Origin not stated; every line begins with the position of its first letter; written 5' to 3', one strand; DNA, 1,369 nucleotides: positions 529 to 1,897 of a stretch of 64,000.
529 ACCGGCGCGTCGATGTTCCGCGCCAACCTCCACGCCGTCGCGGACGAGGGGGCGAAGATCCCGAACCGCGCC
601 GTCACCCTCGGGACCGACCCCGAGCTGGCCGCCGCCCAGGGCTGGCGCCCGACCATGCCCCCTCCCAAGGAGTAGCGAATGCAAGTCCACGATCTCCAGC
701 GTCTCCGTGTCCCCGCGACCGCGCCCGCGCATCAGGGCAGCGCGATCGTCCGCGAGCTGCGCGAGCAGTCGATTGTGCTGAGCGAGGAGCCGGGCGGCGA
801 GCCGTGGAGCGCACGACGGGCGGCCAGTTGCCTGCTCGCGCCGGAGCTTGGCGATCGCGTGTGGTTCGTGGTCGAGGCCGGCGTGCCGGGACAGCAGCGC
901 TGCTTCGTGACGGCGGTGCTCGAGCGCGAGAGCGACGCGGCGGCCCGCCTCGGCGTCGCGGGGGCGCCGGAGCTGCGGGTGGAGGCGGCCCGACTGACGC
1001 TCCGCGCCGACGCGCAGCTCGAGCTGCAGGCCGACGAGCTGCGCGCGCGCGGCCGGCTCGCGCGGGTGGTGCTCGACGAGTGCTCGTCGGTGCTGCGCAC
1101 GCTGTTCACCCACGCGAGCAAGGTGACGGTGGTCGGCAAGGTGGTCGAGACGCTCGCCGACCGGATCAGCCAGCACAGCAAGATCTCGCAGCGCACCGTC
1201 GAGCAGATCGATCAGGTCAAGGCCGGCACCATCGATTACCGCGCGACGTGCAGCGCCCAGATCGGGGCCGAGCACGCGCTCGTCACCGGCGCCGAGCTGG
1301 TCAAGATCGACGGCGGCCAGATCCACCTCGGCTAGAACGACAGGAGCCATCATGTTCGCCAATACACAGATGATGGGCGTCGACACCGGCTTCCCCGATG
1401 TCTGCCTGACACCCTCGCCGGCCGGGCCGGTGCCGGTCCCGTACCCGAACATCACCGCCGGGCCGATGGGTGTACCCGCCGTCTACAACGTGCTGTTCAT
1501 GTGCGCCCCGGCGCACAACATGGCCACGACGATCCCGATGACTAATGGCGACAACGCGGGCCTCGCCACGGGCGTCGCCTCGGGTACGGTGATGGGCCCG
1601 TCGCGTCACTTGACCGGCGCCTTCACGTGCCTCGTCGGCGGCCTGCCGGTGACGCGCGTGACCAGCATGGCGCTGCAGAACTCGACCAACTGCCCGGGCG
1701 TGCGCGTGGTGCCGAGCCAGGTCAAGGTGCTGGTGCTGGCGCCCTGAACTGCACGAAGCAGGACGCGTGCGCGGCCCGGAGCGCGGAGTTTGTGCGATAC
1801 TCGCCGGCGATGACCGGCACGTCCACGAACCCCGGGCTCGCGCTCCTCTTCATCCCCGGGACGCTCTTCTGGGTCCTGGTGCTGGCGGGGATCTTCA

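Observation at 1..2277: Tail of a T6SS VgrG-associated cassette: pentapeptide -> DUF3540-like -> DUF4150 PAAR-like -> 2-TM protein, with no toxin domain on the PAAR protein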

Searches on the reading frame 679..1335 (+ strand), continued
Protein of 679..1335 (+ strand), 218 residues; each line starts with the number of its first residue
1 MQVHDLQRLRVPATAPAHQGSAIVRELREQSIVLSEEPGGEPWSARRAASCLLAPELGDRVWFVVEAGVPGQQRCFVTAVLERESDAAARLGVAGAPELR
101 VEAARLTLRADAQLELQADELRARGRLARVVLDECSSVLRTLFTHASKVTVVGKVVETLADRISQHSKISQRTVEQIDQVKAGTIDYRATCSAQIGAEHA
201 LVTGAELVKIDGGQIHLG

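Call 86: predict_structure(alignment_id=A3)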
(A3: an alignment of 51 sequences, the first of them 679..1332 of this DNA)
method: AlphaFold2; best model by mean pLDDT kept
length: 218 residues; sequences in the alignment: 51
mean_pLDDT: 75.1   pTM: 0.53
mean pLDDT of the five models: 75.1, 73.8, 71.4, 71.1, 70.6
residues with pLDDT >= 90: 70; 70-90: 60; 50-70: 54; < 50: 34
segments of 3 or more residues with pLDDT < 50: 1-4, 137-150, 167-179, 216-218
pLDDT, mean of each block of 10 residues (from residue 1): 51 89 97 94 95 95 97 96 90 78 86 85 81 57 45 57 55 46 65 70 63 55
secondary structure, 60 per line:
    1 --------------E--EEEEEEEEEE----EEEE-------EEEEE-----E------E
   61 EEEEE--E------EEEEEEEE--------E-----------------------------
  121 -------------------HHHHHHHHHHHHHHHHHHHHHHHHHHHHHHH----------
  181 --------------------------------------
elements in order: E18-27 E32-35 E43-47 E60-65 E75-82 H140-170

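Call 88: fold_search(model_id=the predicted structure, library=pdb)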
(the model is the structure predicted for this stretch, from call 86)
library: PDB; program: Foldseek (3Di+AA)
matches with E <= 10: 864; with E <= 0.001: 0
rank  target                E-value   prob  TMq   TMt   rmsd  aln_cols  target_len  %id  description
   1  5okz_G                9.0e-03  1.00  0.21  0.20   8.6        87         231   13  Crystal Strucrure of the Mpp6 Exosome complex (released 2017-08-30)
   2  7ubn_N                1.8e-02  1.00  0.23  0.15   3.4        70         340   23  Transcription antitermination complex: NusA-containing "engaged" Qlambda-loading complex (released 2022-09-28)
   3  9a74_B                2.3e-02  0.99  0.20  0.13   3.4        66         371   20  Integrative model of YKUJ-NUSA by crosslinking MS and deep learning (released 2024-09-18)
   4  3aqq_A                2.4e-02  1.00  0.26  0.52   3.9        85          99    8  Crystal structure of human CRHSP-24 (released 2010-12-22)
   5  5okz_a                2.4e-02  0.98  0.21  0.21   8.4        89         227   12  Crystal Strucrure of the Mpp6 Exosome complex (released 2017-08-30)
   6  6h4d                  2.6e-02  1.00  0.25  0.20   2.8        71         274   17  Crystal structure of RsgA from Pseudomonas aeruginosa (released 2019-06-26)
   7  5okz_k                2.7e-02  1.00  0.22  0.22   3.4        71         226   10  Crystal Strucrure of the Mpp6 Exosome complex (released 2017-08-30)
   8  3aqq_B                3.2e-02  1.00  0.27  0.53   4.0        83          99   10  Crystal structure of human CRHSP-24 (released 2010-12-22)
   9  4oo1_G                3.6e-02  1.00  0.23  0.22   3.2        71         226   10  Structure of an Rrp6-RNA exosome complex bound to poly(A) RNA (released 2014-07-02)
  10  6rbk_C                3.9e-02  0.93  0.25  0.12  14.8       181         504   14  Cryo-EM structure of the anti-feeding prophage (AFP) baseplate in extended state, 3-fold symmetrised (released 2019-04-24)
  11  9u7r_B                4.6e-02  0.98  0.21  0.14   4.5        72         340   18  Substrate-free human 26S proteasome purified by midnolin, 20S proteasome, RPTs and RPN11 part (released 2026-04-01)
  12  4qiw_E                4.6e-02  0.96  0.20  0.24   5.1        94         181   11  Crystal structure of euryarchaeal RNA polymerase from Thermococcus kodakarensis (released 2014-10-08)
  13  7tuv_A                4.9e-02  0.99  0.23  0.08   5.4        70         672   16  Crystal structure of the exoribonucleolytic module of T. brucei RRP44 (released 2023-01-11)
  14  4a2i_V                5.5e-02  1.00  0.24  0.19   2.7        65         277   23  Cryo-electron Microscopy Structure of the 30S Subunit in Complex with the YjeQ Biogenesis Factor (released 2011-11-02)
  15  1iz6_C                5.5e-02  0.99  0.21  0.32   4.2        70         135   11  Crystal Structure of Translation Initiation Factor 5A from Pyrococcus Horikoshii (released 2003-01-28)
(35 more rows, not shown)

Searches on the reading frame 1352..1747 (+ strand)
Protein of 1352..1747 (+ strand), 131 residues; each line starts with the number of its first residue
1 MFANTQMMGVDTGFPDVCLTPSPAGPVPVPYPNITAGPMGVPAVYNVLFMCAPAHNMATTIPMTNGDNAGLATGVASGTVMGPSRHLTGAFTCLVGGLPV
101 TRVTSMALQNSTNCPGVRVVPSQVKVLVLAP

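Call 3: search_protein_families(library=pfam, proteins=[window:1352-1747:+], max_evalue=0.01)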
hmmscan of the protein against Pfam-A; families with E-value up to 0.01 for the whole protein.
window:1352-1747:+ (131 aa): 1 family
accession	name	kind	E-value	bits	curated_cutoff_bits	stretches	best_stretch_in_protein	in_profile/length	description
PF13665.11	Tox-PAAR-like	-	3.3e-37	127.3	31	1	10-116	2-108/108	Toxin PAAR-like domain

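Call 6: find_encoding_contigs(protein=window:1352-1747:+, flank=10000, max_places=6)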
Protein window:1352-1747:+ (131 aa): 6 contigs read that carry it; 6 places shown.
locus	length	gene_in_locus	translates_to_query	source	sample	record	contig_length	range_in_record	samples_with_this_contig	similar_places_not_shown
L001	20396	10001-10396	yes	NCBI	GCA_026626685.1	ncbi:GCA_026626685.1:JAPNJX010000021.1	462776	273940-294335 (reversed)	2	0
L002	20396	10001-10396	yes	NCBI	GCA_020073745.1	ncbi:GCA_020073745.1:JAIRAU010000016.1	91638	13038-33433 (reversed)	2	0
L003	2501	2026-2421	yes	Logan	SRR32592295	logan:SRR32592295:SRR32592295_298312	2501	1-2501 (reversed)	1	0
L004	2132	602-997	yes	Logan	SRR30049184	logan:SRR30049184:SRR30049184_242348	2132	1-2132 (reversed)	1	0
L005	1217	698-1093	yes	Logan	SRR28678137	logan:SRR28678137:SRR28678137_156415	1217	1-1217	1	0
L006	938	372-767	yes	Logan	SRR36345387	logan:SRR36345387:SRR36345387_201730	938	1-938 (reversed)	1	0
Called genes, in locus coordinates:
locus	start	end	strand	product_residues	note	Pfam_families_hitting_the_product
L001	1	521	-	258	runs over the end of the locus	-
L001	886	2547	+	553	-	PF00149:Metallophos (faint)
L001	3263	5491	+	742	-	PF05954:Phage_GPD, PF04717:Phage_base_V, PF22178:Gp5_trimer_C, PF06715:Gp5_C (faint)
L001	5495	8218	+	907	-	PF09937:DUF2169, PF00805:Pentapeptide, PF13599:Pentapeptide_4, PF13576:Pentapeptide_3 (weak), PF00805:Pentapeptide (weak)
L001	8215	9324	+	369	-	-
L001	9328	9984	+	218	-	PF12059:DUF3540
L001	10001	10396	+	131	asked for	PF13665:Tox-PAAR-like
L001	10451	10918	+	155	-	-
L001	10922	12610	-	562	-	PF03659:Glyco_hydro_71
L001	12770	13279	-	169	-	-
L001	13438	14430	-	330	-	-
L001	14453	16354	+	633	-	PF00884:Sulfatase, PF16347:SGSH_C (weak)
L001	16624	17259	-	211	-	PF13358:DDE_3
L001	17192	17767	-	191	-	PF13565:HTH_32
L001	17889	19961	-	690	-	-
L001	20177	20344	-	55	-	-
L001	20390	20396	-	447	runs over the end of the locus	-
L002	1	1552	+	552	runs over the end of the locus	PF00149:Metallophos (faint)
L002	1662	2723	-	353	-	-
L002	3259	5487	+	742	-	PF05954:Phage_GPD, PF04717:Phage_base_V, PF22178:Gp5_trimer_C, PF06715:Gp5_C (faint)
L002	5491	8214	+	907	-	PF09937:DUF2169, PF13576:Pentapeptide_3 (faint), PF00805:Pentapeptide, PF13599:Pentapeptide_4, PF00805:Pentapeptide (weak)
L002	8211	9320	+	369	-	-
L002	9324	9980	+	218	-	PF12059:DUF3540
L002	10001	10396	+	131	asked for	PF13665:Tox-PAAR-like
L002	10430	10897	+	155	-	-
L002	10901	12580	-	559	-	PF03659:Glyco_hydro_71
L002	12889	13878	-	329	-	-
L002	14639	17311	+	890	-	PF13948:DUF4215 (faint), PF06739:SBBP (weak)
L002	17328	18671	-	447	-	-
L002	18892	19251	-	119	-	-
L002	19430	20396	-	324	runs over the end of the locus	PF25852:DUF6242_C (faint)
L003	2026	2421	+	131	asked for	PF13665:Tox-PAAR-like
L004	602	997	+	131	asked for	PF13665:Tox-PAAR-like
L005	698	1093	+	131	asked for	PF13665:Tox-PAAR-like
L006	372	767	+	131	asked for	PF13665:Tox-PAAR-like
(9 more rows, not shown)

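Call 8: search_protein_families(library=ncbifam, proteins=[window:1352-1747:+], max_evalue=0.01)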
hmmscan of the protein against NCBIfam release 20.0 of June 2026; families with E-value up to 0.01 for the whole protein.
window:1352-1747:+ (131 aa): 0 families

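Call 24: search_protein_families(library=pfam, proteins=[L001:3263-5491:+, L001:5495-8218:+, L001:8215-9324:+, L001:886-2547:+, L001:10922-12610:-], max_evalue=0.001)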
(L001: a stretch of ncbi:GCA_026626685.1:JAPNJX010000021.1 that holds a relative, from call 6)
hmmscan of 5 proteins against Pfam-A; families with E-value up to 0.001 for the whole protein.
L001:3263-5491:+ (742 aa): 5 families
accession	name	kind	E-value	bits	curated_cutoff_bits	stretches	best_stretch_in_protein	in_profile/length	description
PF05954.17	Phage_GPD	-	2.9e-89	299.7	30.1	1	34-335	1-303/305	Phage tail baseplate hub (GPD)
PF22178.3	Gp5_trimer_C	-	5.4e-34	117.2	30.9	1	476-574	1-99/112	Bacteriophage T4 gp5 C-terminal trimerisation domain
PF04717.18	Phage_base_V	-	5.5e-16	59.1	23.8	1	391-459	11-75/75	Type VI secretion system/phage-baseplate injector OB domain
PF06715.18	Gp5_C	-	2.7e-09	37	20.4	1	534-556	2-24/24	Gp5 C-terminal repeat (3 copies)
PF20093.5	DUF6484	-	0.00036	21.6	27.6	0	436-458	39-61/61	Domain of unknown function (DUF6484)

L001:5495-8218:+ (907 aa): 4 families
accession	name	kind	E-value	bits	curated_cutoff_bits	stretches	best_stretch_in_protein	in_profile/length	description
PF09937.14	DUF2169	-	1e-77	261.9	25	1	22-313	4-293/294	Uncharacterized protein conserved in bacteria (DUF2169)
PF00805.28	Pentapeptide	-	4.6e-46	154.4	20.2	7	614-651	1-38/40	Pentapeptide repeats (8 copies)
PF13599.13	Pentapeptide_4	-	8.8e-28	96.6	38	1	726-802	3-78/78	Pentapeptide repeat region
PF13576.12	Pentapeptide_3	-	5.5e-24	84.6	27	2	747-790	2-47/48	Pentapeptide repeats (9 copies)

L001:8215-9324:+ (369 aa): 3 families
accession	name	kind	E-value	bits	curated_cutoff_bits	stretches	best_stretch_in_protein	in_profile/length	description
PF00805.28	Pentapeptide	-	4.7e-57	189.5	20.2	8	69-108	1-40/40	Pentapeptide repeats (8 copies)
PF13599.13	Pentapeptide_4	-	6.1e-35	119.6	38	4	225-301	2-78/78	Pentapeptide repeat region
PF13576.12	Pentapeptide_3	-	4.1e-28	97.8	27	1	283-324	3-47/48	Pentapeptide repeats (9 copies)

L001:886-2547:+ (553 aa): 1 family
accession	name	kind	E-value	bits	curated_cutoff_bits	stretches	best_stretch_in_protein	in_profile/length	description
PF00149.33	Metallophos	-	1.4e-05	26.1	21.5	1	151-457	2-190/191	Calcineurin-like phosphoesterase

L001:10922-12610:- (562 aa): 1 family
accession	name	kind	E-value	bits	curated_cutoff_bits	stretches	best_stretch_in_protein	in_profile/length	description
PF03659.20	Glyco_hydro_71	-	1.9e-29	103.1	34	1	177-528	13-374/375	Glycosyl hydrolase family 71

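Call 41: find_related_loci(query=A2, collection=genome_contigs, flank=10000)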
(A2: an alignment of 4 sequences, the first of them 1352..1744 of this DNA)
Query A2 (131 aa) in genome_contigs; peptide patterns used: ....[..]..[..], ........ (x = any residue, [..] = any of these).
377 stretches matched a pattern; 360 encode a relative of the query (tblastn E <= 1e-3); the best 80 are kept; 80 distinct loci.
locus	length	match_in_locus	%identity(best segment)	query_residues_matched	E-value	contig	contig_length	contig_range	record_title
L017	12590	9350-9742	91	1-131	1e-76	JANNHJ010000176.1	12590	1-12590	MAG: Myxococcales bacterium isolate SOY_6_C_metabat_27 SOY_6_C_k141_657583, whole genome shotgun sequence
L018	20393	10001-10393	89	1-131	6e-76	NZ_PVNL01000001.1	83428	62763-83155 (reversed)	Enhygromyxa salina strain SWB007 ENSA7_contig000001, whole genome shotgun sequence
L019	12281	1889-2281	89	1-131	2e-75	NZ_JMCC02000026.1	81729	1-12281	Enhygromyxa salina strain DSM 15201 ES-Contig_26, whole genome shotgun sequence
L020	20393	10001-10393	89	1-131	4e-75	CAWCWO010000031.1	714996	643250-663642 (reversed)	MAG: uncultured proteobacterium isolate MFD03250.bin.1.164 genome assembly, contig: contig_4663, whole genome shotgun se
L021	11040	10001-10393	90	1-131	3e-75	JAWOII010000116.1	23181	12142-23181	MAG: Enhygromyxa sp. isolate CWP5-2.bin.157 k191_2104046, whole genome shotgun sequence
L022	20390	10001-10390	89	1-130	2e-74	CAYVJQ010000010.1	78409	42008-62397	MAG TPA_asm: uncultured Nannocystaceae bacterium isolate binchicken_co67_24 genome assembly, contig: NODE_213_length_784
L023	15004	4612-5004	87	1-131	3e-74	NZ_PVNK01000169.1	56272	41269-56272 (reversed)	Enhygromyxa salina strain SWB005 ENSA5_contig000169, whole genome shotgun sequence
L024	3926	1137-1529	85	1-131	2e-73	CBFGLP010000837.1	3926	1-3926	MAG TPA_asm: uncultured Myxococcales bacterium isolate SRR25737861_metabat2_1 genome assembly, contig: ERZ27251247.42801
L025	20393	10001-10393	85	1-131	4e-72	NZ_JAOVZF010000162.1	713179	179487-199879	Paraliomyxa miuraensis strain SMH-27-4 scf140c30, whole genome shotgun sequence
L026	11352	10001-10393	85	1-131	8e-72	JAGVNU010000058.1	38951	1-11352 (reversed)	MAG: Thermodesulfovibrionia bacterium isolate DeMMO3_26 c_000000015875, whole genome shotgun sequence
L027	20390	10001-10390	85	1-130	7e-71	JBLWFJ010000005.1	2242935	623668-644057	Nannocystaceae bacterium ST9 contig_2_pilon, whole genome shotgun sequence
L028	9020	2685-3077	84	1-131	7e-71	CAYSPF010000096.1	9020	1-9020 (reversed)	MAG TPA_asm: uncultured Geobacter sp. isolate binchicken_co257_142 genome assembly, contig: NODE_6835_length_9020_cov_5.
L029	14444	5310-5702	83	1-131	3e-70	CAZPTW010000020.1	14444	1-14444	MAG TPA_asm: uncultured Smithella sp. isolate binchicken_co265_149 genome assembly, contig: NODE_6554_length_14444_cov_4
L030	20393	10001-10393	82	1-131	6e-70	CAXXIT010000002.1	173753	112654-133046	MAG: Syntrophorhabdaceae bacterium isolate a2fc0c35-b21d-4ceb-a18a-9bd9a3ac14a8 genome assembly, contig: contig_2, whole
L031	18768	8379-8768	84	1-131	5e-71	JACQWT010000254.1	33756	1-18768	MAG: Deltaproteobacteria bacterium isolate NC_groundwater_1496_Pr4_B-0.1um_72_3 SR1-18-B1_scaffold_261685, whole genome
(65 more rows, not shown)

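Call 75: search_protein_families(library=padloc, proteins=[window:1352-1744:+], max_evalue=0.01)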
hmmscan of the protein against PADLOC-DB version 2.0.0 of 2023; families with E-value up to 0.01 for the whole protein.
window:1352-1744:+ (131 aa): 0 families
